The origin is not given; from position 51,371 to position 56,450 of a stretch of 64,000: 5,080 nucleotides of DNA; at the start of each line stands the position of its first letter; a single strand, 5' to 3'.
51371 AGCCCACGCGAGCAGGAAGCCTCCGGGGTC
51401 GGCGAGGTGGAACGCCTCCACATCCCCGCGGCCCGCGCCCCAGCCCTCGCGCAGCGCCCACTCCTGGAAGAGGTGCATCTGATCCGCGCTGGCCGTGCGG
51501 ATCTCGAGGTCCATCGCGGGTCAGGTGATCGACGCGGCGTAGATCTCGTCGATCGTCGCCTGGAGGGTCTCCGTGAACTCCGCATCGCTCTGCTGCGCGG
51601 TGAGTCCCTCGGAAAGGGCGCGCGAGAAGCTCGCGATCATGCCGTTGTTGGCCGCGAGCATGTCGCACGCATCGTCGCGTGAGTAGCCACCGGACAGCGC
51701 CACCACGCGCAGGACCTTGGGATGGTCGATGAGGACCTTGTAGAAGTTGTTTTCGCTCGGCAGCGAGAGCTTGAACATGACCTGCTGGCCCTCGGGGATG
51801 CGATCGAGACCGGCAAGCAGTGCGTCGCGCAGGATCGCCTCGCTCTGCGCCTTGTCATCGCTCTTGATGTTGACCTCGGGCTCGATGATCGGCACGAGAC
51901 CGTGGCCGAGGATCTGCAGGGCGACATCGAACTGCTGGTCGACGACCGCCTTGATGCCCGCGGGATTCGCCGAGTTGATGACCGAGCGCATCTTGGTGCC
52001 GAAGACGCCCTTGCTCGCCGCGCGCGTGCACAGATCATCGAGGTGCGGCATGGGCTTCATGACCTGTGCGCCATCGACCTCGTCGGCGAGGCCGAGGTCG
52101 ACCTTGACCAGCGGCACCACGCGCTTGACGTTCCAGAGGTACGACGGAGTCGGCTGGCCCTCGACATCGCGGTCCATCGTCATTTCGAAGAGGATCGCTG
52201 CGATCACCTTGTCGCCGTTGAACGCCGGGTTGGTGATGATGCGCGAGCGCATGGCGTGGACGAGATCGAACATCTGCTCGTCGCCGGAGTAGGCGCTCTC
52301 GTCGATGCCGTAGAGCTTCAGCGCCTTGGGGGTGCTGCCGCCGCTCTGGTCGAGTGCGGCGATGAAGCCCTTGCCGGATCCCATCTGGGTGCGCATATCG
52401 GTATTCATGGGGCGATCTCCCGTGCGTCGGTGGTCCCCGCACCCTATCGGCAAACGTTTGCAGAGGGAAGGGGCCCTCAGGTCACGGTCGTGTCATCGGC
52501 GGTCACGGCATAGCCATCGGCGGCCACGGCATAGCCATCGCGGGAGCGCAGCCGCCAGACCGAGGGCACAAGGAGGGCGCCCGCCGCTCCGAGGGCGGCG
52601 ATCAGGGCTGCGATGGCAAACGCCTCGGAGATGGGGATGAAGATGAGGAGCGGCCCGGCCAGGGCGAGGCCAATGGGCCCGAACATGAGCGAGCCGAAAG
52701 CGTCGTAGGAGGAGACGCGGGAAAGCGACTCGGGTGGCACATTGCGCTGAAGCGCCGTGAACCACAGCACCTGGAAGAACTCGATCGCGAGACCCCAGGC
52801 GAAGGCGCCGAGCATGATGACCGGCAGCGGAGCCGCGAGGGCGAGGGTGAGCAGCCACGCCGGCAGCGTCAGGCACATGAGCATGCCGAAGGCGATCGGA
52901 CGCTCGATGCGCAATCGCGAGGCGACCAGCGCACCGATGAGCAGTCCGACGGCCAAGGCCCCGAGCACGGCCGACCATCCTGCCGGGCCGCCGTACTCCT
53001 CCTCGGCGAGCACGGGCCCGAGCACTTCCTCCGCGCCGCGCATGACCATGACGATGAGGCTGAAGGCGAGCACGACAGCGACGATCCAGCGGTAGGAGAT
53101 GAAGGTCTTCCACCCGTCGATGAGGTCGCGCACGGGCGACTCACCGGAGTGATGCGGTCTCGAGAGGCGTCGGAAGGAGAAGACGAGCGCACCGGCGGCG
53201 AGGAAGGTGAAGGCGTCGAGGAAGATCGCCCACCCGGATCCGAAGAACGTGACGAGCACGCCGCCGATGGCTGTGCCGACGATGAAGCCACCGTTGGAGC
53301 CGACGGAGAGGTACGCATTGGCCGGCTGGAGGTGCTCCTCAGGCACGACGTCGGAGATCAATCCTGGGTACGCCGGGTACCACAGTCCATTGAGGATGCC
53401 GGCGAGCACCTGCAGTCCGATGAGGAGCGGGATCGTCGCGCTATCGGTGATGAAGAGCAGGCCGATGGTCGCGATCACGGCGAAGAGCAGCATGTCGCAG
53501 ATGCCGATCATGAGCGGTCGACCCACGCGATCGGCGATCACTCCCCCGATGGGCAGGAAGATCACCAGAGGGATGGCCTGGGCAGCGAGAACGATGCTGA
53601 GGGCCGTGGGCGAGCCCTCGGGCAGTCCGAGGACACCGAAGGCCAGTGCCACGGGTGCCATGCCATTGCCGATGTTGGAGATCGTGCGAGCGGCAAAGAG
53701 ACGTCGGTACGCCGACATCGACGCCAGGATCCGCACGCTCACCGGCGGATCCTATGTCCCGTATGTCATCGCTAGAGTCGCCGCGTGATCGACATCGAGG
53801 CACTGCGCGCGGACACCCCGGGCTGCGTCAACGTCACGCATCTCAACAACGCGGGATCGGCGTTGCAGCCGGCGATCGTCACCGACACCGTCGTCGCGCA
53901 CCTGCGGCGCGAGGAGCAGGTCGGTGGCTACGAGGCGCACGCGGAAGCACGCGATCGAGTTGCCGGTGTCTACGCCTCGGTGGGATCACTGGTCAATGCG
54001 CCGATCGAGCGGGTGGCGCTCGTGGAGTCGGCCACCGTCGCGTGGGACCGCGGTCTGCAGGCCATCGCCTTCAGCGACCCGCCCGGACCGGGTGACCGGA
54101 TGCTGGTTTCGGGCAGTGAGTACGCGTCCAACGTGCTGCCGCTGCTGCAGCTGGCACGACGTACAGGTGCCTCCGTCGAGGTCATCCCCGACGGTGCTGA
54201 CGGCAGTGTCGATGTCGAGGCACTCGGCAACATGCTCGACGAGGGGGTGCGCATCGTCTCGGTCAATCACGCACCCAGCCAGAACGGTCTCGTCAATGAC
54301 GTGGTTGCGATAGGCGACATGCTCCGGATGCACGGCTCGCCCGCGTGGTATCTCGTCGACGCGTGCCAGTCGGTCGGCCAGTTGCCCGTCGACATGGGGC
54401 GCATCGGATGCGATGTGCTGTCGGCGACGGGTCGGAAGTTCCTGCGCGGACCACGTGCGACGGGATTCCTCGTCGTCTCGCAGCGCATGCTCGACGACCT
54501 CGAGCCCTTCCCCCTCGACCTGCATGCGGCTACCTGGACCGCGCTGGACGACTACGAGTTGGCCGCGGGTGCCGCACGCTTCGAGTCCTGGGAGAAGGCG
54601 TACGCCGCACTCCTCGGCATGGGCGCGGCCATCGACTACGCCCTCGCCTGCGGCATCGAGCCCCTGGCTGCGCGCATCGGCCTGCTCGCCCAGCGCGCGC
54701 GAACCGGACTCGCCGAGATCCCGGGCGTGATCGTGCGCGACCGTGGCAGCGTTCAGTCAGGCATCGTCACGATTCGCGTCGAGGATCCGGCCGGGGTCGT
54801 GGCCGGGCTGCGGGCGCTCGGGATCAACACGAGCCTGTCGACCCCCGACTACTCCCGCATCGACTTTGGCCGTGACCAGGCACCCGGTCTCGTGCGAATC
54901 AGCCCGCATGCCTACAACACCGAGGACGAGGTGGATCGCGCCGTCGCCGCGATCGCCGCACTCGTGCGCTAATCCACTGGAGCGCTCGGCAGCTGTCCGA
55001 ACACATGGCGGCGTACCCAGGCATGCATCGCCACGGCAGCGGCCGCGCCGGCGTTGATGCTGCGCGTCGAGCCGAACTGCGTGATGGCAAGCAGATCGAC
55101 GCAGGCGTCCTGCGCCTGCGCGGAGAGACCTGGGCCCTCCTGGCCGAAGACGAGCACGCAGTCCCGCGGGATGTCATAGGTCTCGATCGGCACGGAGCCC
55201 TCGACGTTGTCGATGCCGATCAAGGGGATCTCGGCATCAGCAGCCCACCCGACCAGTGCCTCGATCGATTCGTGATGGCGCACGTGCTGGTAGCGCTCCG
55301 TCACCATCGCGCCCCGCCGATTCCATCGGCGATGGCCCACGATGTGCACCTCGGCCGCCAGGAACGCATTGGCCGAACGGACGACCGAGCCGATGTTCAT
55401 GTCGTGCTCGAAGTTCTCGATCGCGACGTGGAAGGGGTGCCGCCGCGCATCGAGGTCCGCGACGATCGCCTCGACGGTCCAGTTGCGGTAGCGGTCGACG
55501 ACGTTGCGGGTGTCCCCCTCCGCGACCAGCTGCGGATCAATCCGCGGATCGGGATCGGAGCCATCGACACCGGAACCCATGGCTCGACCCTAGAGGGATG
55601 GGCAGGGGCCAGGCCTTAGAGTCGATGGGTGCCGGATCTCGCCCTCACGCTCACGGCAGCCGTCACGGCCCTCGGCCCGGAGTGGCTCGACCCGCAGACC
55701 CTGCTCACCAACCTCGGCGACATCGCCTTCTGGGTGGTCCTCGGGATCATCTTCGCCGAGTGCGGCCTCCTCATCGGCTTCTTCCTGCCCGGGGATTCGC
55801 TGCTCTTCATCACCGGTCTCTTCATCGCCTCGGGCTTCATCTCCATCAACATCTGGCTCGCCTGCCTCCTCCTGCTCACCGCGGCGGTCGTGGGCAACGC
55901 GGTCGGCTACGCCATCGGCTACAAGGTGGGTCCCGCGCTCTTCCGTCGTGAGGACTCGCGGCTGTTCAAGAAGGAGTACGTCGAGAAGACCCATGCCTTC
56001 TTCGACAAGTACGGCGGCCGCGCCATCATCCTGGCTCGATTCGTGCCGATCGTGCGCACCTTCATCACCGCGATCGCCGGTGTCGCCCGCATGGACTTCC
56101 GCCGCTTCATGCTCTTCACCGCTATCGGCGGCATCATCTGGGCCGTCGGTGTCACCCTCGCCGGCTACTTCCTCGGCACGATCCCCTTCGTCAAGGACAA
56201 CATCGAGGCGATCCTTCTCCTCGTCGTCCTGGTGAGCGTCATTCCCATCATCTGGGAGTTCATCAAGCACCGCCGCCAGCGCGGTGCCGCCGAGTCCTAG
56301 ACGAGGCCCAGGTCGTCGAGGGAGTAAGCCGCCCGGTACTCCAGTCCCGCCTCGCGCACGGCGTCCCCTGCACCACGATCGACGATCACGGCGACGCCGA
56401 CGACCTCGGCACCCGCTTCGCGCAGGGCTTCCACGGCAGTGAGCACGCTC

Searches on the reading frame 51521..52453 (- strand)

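Call 45: search_protein_families(library=pfam, proteins=[window:51521-52453:-], max_evalue=0.001)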
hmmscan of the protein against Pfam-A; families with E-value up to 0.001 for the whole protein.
window:51521-52453:- (310 aa): 1 family
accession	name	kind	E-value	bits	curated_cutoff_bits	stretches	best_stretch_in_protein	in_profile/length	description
PF00274.25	Glycolytic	-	4.2e-08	32.8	22.2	1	26-216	12-199/349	Fructose-bisphosphate aldolase class-I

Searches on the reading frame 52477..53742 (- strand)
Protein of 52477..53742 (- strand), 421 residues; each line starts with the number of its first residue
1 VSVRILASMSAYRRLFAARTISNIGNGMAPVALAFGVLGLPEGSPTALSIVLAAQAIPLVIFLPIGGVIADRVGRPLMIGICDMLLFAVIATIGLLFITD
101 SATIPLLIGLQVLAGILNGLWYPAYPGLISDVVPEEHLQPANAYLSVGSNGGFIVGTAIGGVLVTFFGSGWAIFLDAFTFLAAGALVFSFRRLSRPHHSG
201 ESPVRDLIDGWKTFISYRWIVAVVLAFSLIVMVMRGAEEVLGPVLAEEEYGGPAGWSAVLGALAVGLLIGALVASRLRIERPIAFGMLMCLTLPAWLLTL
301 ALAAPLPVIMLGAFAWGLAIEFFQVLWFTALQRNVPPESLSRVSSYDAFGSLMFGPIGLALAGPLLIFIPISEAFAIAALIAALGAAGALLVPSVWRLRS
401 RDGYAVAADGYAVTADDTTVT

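Call 45: search_protein_families(library=pfam, proteins=[window:52477-53742:-], max_evalue=0.001)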
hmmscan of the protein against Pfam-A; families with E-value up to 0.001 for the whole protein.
window:52477-53742:- (421 aa): 3 families
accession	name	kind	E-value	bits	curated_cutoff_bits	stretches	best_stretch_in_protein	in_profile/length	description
PF07690.21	MFS_1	-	6.3e-38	131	33.4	2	17-346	3-334/347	Major Facilitator Superfamily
PF05977.19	MFS_3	-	1.3e-24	87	27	1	10-340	10-345/524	Transmembrane secretion effector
PF00083.30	Sugar_tr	-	3.1e-05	23.5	22.3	1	65-184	65-182/452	Sugar (and other) transporter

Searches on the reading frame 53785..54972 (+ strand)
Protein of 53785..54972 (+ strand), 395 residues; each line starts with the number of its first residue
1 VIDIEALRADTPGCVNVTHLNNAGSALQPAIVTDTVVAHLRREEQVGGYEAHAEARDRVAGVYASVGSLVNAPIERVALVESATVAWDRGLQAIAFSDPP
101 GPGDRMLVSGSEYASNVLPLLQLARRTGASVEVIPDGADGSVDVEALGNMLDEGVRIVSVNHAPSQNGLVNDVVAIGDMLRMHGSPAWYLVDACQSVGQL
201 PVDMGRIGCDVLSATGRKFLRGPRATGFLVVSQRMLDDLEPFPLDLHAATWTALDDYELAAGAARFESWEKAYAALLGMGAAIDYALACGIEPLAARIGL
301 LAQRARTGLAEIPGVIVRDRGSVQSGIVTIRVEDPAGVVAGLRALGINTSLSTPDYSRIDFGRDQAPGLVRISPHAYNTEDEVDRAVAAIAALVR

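Call 45: search_protein_families(library=pfam, proteins=[window:53785-54972:+], max_evalue=0.001)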
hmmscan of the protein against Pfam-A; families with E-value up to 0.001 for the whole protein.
window:53785-54972:+ (395 aa): 1 family
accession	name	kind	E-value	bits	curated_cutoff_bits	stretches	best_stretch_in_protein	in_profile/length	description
PF00266.25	Aminotran_5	-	1.7e-45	156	21.5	1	20-385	3-370/371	Aminotransferase class-V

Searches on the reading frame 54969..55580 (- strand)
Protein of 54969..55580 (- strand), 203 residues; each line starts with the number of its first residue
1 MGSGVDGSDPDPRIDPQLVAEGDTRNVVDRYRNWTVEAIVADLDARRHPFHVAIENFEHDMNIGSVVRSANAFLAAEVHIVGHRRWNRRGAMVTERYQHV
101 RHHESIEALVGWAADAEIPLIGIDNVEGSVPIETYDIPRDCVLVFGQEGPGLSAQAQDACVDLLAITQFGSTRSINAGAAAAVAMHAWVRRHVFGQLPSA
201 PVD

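Call 45: search_protein_families(library=pfam, proteins=[window:54969-55580:-], max_evalue=0.001)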
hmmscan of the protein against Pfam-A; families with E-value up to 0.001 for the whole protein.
window:54969-55580:- (203 aa): 1 family
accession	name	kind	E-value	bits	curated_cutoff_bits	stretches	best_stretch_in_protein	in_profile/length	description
PF00588.24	SpoU_methylase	-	1.5e-23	84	29.7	1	50-186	2-142/142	SpoU rRNA Methylase family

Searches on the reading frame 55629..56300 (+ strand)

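Call 45: search_protein_families(library=pfam, proteins=[window:55629-56300:+], max_evalue=0.001)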
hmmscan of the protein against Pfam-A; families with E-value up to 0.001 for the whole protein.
window:55629-56300:+ (223 aa): 1 family
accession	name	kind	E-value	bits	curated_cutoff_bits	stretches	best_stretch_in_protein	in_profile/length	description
PF09335.16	VTT_dom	-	1.4e-24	87.3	33.9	1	62-180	4-122/123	VTT domain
